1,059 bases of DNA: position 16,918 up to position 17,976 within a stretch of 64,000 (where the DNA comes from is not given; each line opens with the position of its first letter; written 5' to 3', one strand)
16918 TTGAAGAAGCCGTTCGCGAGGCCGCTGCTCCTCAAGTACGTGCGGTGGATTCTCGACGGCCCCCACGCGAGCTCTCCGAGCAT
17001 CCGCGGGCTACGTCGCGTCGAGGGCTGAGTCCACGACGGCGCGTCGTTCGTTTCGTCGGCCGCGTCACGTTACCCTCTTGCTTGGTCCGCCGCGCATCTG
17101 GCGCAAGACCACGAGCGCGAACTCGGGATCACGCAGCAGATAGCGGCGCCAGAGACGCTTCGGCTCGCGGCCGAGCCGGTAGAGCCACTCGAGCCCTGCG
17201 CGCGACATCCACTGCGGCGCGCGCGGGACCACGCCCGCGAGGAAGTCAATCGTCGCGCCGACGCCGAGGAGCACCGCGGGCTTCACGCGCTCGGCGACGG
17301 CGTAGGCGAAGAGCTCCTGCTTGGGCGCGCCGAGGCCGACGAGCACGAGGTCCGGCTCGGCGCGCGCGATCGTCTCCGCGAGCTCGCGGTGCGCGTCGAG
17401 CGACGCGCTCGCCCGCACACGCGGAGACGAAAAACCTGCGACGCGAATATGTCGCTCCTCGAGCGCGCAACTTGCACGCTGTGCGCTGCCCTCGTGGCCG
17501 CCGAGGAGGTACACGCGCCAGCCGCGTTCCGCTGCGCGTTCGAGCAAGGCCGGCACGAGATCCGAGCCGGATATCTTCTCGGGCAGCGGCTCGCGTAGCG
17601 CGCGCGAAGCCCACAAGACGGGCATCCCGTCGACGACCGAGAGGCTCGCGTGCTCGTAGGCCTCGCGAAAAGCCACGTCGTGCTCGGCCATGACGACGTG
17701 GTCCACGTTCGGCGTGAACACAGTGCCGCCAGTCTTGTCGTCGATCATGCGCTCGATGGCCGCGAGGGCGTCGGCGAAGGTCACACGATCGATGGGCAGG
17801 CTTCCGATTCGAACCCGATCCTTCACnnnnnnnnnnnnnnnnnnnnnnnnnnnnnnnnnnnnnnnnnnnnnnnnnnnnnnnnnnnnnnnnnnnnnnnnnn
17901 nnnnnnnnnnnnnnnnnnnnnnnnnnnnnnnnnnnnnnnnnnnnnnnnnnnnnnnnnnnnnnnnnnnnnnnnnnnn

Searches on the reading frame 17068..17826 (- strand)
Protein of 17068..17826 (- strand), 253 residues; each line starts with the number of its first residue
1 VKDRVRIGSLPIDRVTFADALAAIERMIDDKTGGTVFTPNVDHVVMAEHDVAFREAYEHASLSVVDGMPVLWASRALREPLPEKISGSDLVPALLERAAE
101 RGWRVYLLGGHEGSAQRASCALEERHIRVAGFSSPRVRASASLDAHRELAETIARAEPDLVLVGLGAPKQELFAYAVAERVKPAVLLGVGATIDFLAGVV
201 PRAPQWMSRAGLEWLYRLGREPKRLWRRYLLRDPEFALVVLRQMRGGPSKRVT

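Call 6: search_protein_families(library=pfam, proteins=[window:17068-17826:-], max_evalue=1)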
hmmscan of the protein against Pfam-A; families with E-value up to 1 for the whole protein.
window:17068-17826:- (253 aa): 2 families
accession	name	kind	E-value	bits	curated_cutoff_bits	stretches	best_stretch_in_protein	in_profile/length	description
PF03808.19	Glyco_tran_WecG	-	1.2e-58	198.1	27.4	1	60-229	1-168/168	Glycosyl transferase WecG/TagA/CpsF family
PF13439.12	Glyco_transf_4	-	0.092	13.2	28.5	1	94-163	11-78/170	Glycosyltransferase Family 4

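Call 7: search_protein_families(library=ncbifam, proteins=[window:17068-17826:-], max_evalue=1)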
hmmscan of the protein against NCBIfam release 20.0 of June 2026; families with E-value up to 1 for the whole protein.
window:17068-17826:- (253 aa): 4 families
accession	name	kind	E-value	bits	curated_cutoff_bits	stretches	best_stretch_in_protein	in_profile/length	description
NF041872.1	EPS_EpsA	equivalog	3e-84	282.5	500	1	2-244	15-258/265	exopolysaccharide biosynthesis glycosyltransferase EpsA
TIGR00696.1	wecG_tagA_cpsF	superfamily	4.1e-39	134.1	69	1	58-232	4-176/178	WecB/TagA/CpsF family glycosyltransferase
NF041710.1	UDPacetylman_taseTarA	equivalog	1.2e-32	113.3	350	1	2-244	6-244/247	N-acetylglucosaminyldiphosphoundecaprenol N-acetyl-beta-D-mannosaminyltransferase TarA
NF002980.1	PRK03692.1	equivalog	1.7e-28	99.6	323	1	16-229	13-226/240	lipopolysaccharide N-acetylmannosaminouronosyltransferase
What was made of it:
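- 17065..17826 (-): EpsA-type WecG/TagA glycosyltransferase. NF041872, 282 bits; PF03808 (calls 6, 7).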
